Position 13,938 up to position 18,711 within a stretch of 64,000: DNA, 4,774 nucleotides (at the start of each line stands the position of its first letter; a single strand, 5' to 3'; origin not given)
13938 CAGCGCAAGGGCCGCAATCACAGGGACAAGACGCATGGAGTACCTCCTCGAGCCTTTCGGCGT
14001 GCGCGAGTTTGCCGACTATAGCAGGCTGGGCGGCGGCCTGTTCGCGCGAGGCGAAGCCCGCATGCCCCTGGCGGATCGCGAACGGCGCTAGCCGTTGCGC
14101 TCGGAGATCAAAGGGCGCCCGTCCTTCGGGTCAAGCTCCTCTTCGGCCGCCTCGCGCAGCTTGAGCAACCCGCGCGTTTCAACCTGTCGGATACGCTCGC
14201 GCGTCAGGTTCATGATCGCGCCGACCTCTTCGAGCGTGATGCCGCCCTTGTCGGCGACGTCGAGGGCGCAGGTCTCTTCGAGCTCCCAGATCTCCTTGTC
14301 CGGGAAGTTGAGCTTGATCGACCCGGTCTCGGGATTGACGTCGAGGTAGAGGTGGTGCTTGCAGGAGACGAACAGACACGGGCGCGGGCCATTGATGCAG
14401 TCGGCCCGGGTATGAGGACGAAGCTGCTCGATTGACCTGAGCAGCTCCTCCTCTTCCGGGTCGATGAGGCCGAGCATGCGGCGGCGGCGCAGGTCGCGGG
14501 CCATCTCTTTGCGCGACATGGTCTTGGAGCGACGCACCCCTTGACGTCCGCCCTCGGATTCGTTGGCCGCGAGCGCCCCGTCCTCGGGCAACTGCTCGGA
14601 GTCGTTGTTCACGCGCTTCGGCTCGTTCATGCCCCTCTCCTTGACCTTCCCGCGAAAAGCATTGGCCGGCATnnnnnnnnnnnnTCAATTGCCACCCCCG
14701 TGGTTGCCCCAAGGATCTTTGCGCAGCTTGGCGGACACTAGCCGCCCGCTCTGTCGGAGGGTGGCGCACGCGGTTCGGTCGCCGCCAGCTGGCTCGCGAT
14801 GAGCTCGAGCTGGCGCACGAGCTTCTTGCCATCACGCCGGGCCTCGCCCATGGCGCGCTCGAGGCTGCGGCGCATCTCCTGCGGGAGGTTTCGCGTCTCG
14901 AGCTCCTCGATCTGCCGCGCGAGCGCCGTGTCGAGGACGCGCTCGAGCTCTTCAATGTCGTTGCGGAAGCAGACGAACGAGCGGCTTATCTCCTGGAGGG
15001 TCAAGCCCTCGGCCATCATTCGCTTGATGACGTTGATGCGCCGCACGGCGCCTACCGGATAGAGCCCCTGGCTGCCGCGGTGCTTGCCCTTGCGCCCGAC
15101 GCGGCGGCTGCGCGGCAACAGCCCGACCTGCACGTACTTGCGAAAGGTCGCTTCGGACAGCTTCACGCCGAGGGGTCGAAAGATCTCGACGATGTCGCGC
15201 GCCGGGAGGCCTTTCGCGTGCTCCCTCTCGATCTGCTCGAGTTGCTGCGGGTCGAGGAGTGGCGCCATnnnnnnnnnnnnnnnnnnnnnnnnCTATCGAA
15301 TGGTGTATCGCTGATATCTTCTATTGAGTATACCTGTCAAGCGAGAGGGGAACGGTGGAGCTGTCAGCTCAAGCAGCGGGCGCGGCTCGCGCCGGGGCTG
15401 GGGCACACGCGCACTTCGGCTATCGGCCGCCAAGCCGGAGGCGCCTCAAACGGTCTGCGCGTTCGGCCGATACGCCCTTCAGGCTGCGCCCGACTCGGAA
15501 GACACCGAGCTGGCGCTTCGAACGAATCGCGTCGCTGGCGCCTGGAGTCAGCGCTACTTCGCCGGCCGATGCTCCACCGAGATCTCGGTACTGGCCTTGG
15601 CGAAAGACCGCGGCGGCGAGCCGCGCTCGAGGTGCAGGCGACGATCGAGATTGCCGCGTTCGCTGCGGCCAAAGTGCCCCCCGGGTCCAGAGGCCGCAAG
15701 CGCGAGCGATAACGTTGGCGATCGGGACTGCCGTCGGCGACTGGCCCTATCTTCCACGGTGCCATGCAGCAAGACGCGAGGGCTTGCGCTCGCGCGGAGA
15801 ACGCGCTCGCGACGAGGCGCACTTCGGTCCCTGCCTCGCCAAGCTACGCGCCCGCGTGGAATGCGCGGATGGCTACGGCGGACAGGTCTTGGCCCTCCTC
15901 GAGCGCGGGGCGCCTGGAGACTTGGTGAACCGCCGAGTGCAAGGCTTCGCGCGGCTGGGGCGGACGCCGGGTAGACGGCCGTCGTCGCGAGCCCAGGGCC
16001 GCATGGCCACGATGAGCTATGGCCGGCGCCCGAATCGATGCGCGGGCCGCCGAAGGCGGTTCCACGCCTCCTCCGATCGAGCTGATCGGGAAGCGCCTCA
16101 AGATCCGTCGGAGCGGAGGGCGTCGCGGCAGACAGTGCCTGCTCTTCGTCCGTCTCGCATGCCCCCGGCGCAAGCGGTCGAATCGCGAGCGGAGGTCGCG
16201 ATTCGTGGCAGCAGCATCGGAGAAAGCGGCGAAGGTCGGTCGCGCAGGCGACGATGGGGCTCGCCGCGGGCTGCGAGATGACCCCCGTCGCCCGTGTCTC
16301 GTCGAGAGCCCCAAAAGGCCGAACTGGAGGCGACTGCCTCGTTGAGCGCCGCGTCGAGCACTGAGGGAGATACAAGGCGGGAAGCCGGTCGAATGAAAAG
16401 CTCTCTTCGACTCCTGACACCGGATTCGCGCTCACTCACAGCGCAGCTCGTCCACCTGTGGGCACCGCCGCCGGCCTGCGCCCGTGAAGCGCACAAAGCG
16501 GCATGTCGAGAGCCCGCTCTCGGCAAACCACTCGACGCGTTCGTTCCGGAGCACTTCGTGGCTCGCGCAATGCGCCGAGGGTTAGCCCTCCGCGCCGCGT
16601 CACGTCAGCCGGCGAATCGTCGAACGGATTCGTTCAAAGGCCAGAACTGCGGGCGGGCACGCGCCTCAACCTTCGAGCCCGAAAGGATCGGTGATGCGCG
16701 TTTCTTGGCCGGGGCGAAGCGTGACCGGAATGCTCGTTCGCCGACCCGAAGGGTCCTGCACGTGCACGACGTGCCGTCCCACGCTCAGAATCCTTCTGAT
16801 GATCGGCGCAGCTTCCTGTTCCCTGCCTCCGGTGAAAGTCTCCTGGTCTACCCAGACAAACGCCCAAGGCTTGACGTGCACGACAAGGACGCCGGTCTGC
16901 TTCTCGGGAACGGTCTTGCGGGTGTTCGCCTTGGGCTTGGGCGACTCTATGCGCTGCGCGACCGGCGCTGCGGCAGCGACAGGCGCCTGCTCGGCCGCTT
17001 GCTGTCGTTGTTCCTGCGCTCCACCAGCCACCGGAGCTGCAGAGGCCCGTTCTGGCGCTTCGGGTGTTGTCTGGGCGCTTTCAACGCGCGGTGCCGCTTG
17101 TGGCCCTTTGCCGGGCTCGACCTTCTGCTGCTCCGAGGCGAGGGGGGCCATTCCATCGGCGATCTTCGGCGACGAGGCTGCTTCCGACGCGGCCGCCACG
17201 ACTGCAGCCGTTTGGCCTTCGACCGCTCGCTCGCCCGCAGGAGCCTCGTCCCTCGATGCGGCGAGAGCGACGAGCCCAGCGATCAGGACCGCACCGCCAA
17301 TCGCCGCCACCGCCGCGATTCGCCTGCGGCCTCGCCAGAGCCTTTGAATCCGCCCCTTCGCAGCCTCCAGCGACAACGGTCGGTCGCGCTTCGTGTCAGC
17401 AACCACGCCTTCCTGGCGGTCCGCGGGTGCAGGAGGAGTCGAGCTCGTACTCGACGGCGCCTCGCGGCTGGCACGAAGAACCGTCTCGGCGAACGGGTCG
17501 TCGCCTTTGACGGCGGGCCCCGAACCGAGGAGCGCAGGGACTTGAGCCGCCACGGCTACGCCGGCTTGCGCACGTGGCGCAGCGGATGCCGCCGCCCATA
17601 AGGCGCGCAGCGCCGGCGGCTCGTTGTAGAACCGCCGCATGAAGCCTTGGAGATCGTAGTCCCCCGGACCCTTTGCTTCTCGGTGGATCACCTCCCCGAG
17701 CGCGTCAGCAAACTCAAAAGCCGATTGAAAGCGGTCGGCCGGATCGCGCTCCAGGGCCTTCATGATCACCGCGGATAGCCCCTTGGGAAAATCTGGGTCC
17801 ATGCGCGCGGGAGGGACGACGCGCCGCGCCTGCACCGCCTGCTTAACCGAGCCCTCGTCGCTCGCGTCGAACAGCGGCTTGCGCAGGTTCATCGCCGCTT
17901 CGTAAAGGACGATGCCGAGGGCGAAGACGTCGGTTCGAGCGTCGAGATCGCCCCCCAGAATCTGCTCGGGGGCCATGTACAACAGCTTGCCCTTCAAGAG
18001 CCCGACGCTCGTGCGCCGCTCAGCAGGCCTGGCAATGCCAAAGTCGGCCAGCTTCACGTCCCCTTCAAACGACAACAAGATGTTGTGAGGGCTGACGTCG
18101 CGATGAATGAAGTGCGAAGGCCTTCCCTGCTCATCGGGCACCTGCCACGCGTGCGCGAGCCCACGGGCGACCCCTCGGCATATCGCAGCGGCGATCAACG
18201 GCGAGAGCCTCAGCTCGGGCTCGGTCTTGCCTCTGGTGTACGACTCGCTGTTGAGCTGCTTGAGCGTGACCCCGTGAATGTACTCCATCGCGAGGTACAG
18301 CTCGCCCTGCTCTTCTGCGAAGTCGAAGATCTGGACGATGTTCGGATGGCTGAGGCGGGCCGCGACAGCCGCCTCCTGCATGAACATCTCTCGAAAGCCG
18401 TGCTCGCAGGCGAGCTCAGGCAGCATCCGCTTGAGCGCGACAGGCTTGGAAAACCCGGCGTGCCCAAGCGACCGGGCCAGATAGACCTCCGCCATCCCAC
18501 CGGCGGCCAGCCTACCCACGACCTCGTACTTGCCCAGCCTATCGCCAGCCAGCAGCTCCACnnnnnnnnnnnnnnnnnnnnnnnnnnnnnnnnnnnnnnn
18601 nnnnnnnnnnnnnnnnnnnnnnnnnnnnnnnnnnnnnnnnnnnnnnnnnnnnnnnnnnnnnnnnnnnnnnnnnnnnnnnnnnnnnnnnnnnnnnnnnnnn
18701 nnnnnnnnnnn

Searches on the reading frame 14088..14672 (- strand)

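Call 52: search_protein_families(library=pfam, max_evalue=0.0001, proteins=[window:14088-14672:-])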
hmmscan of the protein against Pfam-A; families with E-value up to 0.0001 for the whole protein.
window:14088-14672:- (194 aa): 1 family
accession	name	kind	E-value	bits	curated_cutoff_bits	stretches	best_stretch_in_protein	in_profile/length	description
PF04545.22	Sigma70_r4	-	7e-10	38.7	24.1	1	144-174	20-50/50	Sigma-70, region 4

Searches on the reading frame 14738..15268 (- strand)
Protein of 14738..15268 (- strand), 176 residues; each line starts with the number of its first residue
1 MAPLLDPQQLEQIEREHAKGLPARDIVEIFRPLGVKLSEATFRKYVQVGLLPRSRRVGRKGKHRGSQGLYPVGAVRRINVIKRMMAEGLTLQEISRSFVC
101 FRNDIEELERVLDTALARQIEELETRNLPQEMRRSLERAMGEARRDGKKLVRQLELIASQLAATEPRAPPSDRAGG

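Call 52: search_protein_families(library=pfam, max_evalue=0.0001, proteins=[window:14738-15268:-])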
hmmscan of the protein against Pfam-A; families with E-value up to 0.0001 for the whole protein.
window:14738-15268:- (176 aa): 1 family
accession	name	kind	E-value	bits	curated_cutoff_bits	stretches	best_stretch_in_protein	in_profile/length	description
PF13411.12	MerR_1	-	2e-05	25.1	21.6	0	37-96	12-64/69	MerR HTH family regulatory protein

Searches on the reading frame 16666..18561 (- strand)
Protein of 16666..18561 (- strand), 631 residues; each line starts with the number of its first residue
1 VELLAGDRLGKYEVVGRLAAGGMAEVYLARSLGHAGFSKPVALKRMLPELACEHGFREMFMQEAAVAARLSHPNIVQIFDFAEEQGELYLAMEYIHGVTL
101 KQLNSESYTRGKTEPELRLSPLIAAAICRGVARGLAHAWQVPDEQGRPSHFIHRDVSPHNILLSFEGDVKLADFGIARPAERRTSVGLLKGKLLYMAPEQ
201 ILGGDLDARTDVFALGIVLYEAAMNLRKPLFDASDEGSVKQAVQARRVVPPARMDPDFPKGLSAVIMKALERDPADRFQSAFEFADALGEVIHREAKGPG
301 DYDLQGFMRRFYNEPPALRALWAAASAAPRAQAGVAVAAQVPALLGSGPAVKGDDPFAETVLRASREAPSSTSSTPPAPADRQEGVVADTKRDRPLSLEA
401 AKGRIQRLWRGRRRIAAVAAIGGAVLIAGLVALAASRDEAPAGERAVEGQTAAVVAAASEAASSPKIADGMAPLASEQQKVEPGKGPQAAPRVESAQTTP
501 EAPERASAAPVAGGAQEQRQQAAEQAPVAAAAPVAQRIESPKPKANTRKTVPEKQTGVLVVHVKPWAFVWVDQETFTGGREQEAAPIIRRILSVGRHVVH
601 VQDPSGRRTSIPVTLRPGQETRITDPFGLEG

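Call 8: search_protein_families(library=ncbifam, max_evalue=0.001, proteins=[window:16666-18561:-])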
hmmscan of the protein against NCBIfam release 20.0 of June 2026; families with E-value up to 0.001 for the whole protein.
window:16666-18561:- (631 aa): 10 families
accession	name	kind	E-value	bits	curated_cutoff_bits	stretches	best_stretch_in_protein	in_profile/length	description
NF033483.0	PknB_PASTA_kin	equivalog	1.1e-64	219.5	450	1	10-295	7-272/563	Stk1 family PASTA domain-containing Ser/Thr kinase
NF052427.1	StpK7MSMEG_1200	equivalog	2.8e-40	138.4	900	1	7-297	4-274/601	serine/threonine protein kinase StpK7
NF009651.0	PRK13184.1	equivalog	2.5e-38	131.6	839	1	10-293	2-292/932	serine/threonine-protein kinase PknD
NF047741.1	antiphage_MADS6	equivalog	1.1e-33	116.7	460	2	126-298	303-467/612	methylation-associated defense system protein kinase MAD6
NF038150.1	lanthi_synth_IV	equivalog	1.2e-17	63.6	650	1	55-293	234-458/851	class IV lanthionine synthetase LanL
NF053615.1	SerThrKinAfsKStmc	equivalog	1.1e-16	60.7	1300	1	8-224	11-208/809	protein serine/threonine kinase AfsK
TIGR03903.1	TOMM_kin_cyc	equivalog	1.7e-15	56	705.75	1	40-291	5-247/1267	TOMM system kinase/cyclase fusion protein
NF033442.0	BREX_PglW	equivalog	7.6e-13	47.1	990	1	5-293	506-771/1391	BREX system serine/threonine kinase PglW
NF038151.1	lanthi_synth_III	equivalog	6.4e-09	34.8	575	1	62-229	272-429/833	class III lanthionine synthetase LanKC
NF043056.1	T4SS_LegK1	equivalog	1.5e-05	23.8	550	1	78-219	144-280/516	Dot/Icm T4SS effector kinase LegK1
